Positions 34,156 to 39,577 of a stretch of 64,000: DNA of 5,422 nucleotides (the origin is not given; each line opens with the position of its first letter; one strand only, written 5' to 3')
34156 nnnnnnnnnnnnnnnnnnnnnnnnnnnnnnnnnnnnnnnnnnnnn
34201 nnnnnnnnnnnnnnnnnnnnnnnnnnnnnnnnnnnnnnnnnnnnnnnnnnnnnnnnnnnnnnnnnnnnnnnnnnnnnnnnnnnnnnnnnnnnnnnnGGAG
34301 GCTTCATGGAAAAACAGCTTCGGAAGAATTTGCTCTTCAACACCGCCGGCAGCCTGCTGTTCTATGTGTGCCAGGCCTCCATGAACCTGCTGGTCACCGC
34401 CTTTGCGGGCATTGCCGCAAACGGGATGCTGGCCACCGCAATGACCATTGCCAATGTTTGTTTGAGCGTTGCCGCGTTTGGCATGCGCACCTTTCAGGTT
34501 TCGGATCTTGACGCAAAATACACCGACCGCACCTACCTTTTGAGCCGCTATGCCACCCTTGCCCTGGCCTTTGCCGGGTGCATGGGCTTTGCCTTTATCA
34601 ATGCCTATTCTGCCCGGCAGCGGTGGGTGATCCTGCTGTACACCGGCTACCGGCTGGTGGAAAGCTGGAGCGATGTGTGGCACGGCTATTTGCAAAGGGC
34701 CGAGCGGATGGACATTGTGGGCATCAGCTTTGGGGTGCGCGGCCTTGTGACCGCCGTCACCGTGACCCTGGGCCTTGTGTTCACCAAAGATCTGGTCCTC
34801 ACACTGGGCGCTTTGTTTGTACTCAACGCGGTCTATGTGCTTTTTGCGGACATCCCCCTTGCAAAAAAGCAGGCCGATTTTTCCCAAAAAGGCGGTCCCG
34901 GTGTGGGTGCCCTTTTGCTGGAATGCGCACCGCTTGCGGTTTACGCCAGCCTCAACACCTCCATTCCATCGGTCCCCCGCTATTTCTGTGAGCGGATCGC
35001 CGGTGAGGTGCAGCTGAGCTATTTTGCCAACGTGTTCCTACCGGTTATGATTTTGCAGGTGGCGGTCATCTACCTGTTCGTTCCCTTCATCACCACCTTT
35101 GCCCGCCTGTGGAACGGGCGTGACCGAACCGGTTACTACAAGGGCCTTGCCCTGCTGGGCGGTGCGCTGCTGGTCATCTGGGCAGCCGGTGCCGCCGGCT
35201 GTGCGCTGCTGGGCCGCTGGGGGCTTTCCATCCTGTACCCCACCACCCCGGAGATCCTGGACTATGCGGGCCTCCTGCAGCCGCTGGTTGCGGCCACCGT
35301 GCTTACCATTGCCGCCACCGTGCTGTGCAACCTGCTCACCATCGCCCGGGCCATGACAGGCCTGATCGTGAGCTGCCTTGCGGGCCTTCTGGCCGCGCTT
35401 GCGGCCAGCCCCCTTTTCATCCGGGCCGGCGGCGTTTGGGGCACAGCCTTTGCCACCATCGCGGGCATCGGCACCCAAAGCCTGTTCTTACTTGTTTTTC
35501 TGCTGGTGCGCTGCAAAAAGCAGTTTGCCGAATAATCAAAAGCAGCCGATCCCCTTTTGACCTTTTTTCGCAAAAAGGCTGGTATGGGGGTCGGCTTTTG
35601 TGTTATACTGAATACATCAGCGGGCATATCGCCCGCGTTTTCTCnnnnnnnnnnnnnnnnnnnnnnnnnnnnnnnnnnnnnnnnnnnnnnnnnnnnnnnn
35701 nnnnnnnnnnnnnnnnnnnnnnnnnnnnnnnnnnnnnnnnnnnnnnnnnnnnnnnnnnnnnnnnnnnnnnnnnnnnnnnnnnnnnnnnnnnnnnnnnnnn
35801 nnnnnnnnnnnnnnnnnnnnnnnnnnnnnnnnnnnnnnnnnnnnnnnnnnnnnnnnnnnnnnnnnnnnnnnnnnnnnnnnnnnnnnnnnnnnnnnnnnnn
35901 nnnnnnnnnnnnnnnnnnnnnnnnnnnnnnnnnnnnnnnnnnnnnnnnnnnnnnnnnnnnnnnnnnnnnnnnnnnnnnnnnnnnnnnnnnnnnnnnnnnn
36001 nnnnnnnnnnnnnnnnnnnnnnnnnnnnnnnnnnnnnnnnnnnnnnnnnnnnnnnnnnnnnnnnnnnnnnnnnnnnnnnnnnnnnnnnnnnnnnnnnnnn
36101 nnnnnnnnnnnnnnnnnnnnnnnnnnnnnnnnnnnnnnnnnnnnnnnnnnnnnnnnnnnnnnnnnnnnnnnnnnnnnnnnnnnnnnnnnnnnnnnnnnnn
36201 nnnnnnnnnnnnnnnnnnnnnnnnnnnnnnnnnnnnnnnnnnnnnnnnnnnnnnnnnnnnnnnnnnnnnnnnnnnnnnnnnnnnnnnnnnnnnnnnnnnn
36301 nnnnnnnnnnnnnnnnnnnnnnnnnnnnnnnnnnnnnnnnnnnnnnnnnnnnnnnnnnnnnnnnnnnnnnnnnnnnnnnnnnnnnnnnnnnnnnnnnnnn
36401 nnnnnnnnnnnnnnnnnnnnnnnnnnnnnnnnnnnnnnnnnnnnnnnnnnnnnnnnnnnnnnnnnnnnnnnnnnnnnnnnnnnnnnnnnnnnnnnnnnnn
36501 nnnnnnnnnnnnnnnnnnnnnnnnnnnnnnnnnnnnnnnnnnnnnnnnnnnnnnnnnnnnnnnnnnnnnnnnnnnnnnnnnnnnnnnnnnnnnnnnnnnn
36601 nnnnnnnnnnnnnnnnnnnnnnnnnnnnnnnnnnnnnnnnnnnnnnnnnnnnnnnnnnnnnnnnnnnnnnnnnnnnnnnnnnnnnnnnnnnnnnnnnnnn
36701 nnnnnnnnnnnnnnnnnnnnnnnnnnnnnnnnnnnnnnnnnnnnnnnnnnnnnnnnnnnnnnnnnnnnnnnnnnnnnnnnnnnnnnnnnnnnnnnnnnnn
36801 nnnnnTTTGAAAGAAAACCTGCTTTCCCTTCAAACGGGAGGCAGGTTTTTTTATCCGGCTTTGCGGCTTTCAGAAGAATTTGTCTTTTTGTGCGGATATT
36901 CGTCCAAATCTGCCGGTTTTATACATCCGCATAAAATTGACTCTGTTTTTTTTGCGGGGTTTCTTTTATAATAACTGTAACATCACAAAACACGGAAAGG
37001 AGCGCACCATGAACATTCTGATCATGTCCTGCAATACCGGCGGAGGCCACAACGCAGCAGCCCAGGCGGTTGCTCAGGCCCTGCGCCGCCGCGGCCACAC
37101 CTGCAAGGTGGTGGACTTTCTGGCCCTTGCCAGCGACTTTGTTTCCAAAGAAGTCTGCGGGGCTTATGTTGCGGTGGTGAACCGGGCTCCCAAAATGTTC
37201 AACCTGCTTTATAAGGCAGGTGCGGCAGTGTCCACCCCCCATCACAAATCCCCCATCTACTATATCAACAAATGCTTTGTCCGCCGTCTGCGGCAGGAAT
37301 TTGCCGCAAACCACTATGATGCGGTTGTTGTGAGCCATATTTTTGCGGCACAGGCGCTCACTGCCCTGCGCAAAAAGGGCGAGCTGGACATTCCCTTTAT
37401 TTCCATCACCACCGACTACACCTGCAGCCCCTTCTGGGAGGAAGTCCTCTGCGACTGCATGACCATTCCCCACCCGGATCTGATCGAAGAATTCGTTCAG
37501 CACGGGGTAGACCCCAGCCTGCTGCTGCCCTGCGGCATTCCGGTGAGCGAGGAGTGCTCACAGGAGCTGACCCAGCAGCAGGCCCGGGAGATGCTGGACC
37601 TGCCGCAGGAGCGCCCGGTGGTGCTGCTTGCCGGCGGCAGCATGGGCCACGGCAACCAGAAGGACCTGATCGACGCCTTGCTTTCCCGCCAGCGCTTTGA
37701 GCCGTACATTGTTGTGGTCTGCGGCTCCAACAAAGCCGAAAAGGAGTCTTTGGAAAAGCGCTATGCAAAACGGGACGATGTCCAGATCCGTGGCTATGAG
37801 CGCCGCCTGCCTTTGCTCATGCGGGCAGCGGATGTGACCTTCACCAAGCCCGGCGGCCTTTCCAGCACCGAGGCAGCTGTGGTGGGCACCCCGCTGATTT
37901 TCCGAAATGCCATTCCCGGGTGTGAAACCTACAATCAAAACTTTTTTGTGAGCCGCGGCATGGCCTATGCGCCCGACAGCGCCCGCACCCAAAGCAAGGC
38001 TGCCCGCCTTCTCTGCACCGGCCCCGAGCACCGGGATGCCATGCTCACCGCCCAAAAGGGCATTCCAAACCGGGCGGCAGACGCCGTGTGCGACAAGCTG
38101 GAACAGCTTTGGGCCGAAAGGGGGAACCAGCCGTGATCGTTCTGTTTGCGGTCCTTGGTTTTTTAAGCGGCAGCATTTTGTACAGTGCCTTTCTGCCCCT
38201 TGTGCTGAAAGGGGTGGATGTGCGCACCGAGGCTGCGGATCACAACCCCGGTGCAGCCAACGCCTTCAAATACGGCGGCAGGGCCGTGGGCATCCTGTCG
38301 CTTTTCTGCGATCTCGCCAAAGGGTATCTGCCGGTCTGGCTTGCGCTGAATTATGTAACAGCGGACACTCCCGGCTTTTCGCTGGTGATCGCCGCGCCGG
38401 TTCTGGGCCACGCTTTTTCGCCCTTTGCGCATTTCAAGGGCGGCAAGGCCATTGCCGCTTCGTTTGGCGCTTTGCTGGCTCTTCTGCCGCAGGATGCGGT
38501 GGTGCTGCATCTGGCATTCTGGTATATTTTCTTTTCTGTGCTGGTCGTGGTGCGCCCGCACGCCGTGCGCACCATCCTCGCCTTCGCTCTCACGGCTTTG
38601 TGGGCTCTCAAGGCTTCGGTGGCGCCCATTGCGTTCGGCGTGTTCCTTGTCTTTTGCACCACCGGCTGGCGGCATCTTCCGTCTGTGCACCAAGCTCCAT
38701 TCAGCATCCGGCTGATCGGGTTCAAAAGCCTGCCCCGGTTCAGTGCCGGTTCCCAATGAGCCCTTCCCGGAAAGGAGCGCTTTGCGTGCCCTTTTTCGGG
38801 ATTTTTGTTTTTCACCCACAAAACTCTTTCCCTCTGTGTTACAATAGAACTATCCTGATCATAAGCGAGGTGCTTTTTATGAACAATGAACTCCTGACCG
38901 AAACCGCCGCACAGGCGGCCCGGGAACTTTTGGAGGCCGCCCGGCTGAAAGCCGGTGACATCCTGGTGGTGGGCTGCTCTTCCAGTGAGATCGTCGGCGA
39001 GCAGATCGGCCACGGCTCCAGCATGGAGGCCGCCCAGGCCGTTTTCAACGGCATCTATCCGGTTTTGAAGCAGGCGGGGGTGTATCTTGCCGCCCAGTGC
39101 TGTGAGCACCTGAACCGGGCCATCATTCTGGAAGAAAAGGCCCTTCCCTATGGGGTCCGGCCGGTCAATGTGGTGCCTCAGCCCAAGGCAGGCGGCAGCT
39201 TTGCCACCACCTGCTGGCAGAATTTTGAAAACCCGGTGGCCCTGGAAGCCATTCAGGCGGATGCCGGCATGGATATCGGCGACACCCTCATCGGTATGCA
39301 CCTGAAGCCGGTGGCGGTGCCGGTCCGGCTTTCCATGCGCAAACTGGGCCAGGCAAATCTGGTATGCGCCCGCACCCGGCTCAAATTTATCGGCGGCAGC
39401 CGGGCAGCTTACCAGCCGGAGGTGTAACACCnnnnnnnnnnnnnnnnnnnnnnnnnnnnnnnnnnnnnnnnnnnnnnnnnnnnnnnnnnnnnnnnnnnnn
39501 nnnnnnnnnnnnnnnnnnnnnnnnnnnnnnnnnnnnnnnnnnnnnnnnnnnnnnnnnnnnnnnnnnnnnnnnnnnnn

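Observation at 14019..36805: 23-kb legionaminic-acid-type surface-glycan locus built as two divergent operons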

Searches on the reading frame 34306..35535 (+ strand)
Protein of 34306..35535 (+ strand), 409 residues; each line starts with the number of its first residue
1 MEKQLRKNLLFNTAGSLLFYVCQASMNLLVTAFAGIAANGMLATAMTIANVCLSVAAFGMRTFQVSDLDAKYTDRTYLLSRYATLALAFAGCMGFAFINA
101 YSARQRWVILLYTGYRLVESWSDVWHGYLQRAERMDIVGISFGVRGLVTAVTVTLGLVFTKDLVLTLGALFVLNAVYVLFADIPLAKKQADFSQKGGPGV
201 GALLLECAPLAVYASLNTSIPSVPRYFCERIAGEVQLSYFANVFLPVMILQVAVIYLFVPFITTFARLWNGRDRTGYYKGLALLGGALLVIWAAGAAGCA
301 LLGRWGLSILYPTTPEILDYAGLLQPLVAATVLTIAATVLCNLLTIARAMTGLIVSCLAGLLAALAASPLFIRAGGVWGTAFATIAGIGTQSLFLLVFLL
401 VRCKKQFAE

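Call 4: search_protein_families(library=pfam, proteins=[window:34306-35535:+])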
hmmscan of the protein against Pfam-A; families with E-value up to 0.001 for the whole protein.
window:34306-35535:+ (409 aa): 0 families

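Call 6: search_protein_families(library=ncbifam, proteins=[window:34306-35535:+], max_evalue=0.01)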
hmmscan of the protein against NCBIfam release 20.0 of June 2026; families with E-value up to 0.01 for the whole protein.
window:34306-35535:+ (409 aa): 0 families

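Call 28: search_protein_families(library=pfam, proteins=[window:34306-35535:+], max_evalue=0.1)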
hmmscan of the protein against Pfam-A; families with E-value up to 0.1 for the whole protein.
window:34306-35535:+ (409 aa): 0 families

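Call 57: find_homologous_proteins(query=window:34306-35535:+)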
Query window:34306-35535:+ (409 aa): 142 proteins with E <= 0.001 among 8000 candidates; the best 120 are listed.
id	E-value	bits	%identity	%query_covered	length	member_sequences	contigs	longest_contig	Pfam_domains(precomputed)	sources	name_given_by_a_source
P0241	7.0e-238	808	91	100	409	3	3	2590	-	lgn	-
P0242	5.8e-215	732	84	100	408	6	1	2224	-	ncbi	-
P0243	2.3e-201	687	78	100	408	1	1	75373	-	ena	-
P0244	4.3e-199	680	77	100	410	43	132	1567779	-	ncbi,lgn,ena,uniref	ncbi:lipopolysaccharide biosynthesis protein [Allofournierella sp.]|uniref:lipopolysaccharide biosyn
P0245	6.7e-198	676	77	100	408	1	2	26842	-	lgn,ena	-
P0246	9.3e-196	669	77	100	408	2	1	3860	-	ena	-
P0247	2.3e-195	668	76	100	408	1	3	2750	-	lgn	-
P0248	6.5e-195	666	76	100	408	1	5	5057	-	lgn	-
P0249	3.0e-194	664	76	100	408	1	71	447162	-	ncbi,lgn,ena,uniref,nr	ncbi:MAG TPA: hypothetical protein H9865_00525 [Candidatus Fournierella pullicola]|uniref:Polysaccha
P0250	3.0e-194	664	76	100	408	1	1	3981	-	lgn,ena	-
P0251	3.5e-194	664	76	100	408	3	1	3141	-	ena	-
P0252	3.9e-194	664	76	100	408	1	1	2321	-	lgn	-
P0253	5.0e-194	663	76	100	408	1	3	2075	-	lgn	-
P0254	5.6e-194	663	76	100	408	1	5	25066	-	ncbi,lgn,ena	-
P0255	2.3e-193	661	76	100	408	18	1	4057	-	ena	-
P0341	9.0e-162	557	65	100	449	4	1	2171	PF01943.23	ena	-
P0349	5.6e-160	551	65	100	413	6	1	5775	PF01943.23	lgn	-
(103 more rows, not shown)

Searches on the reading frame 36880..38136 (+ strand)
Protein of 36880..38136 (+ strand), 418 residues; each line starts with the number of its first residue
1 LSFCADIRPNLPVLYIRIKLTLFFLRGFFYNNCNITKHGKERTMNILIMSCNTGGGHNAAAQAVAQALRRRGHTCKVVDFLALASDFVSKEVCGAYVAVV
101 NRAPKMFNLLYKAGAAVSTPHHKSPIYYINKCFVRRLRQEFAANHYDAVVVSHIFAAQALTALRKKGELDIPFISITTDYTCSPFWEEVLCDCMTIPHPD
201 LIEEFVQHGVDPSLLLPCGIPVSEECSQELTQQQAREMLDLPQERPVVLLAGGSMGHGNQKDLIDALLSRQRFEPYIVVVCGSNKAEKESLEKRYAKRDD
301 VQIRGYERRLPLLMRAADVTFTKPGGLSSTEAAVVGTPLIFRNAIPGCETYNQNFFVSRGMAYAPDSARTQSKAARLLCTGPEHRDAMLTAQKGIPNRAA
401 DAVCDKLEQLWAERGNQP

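Call 4: search_protein_families(library=pfam, proteins=[window:36880-38136:+])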
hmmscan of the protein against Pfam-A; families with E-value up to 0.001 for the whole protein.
window:36880-38136:+ (418 aa): 5 families
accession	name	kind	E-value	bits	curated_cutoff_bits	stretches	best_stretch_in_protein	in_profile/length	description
PF06925.17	MGDG_synth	-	1.2e-27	97.5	25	1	57-222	1-169/169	Monogalactosyldiacylglycerol (MGDG) synthase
PF00534.26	Glycos_transf_1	-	1.7e-12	47.7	26.4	1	233-388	3-165/172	Glycosyl transferases group 1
PF13439.12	Glyco_transf_4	-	4.3e-06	27.3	28.5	1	55-175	2-101/170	Glycosyltransferase Family 4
PF04101.22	Glyco_tran_28_C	-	2e-05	25.1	22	1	248-362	2-120/166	Glycosyltransferase family 28 C-terminal domain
PF13692.12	Glyco_trans_1_4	-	0.00048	20.8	27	0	249-358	4-119/142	Glycosyl transferases group 1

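Call 6: search_protein_families(library=ncbifam, proteins=[window:36880-38136:+], max_evalue=0.01)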
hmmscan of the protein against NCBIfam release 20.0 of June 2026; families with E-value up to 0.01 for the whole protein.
window:36880-38136:+ (418 aa): 7 families
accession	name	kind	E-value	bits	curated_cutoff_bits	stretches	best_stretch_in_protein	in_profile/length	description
NF010135.0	PRK13609.1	equivalog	3.3e-40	138.2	500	1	43-395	4-352/388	diglucosyl diacylglycerol synthase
NF010134.0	PRK13608.1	equivalog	6.1e-31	107.8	557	1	45-409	7-367/391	diglucosyl diacylglycerol synthase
TIGR01133.1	murG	equivalog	2.6e-09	36.6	250.25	1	226-376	163-318/353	undecaprenyldiphospho-muramoylpentapeptide beta-N-acetylglucosaminyltransferase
TIGR03590.1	PseG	equivalog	0.00018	21.2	153.55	1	230-341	162-266/280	UDP-2,4-diacetamido-2,4,6-trideoxy-beta-L-altropyranose hydrolase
NF009102.0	PRK12446.1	equivalog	0.00028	19.9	339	1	219-340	160-276/352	undecaprenyldiphospho-muramoylpentapeptide beta-N-acetylglucosaminyltransferase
NF047684.1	TeichurnBiosyTuaC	equivalog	0.0016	17.4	550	1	212-303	186-274/391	teichuronic acid biosynthesis protein TuaC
NF002621.0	PRK02287.1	equivalog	0.0074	16.1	152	0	303-334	83-114/171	DUF367 family protein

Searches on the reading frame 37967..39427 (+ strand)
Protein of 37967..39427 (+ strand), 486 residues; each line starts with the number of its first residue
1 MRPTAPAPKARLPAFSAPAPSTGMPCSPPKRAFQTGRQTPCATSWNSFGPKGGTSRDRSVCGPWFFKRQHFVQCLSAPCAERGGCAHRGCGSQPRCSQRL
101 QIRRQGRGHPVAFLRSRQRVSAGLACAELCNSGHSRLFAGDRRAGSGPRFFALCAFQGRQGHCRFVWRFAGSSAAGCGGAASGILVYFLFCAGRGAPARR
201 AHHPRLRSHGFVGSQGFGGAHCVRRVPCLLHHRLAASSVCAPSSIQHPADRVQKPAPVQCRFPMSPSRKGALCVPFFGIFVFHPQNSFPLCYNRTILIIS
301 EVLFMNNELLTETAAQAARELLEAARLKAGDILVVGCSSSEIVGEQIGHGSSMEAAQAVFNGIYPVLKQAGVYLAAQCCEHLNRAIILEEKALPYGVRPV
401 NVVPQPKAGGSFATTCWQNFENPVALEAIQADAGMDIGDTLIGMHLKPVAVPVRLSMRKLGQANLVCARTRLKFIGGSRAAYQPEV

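Call 11: search_protein_families(library=pfam, proteins=[window:37967-39427:+], max_evalue=0.001)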
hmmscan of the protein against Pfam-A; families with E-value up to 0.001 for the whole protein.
window:37967-39427:+ (486 aa): 1 family
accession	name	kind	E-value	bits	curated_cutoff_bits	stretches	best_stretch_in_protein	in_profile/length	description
PF04260.17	DUF436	-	1.5e-73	246.5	25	1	315-482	3-171/171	Protein of unknown function (DUF436)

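Call 77: search_protein_families(library=ncbifam, proteins=[window:37967-39427:+], max_evalue=0.01)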
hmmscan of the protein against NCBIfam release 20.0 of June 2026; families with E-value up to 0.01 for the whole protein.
window:37967-39427:+ (486 aa): 1 family
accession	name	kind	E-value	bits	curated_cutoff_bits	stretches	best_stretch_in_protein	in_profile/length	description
TIGR01440.1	TIGR01440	hypoth_equivalog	1.2e-58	197.7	145.3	1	318-482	7-172/172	TIGR01440 family protein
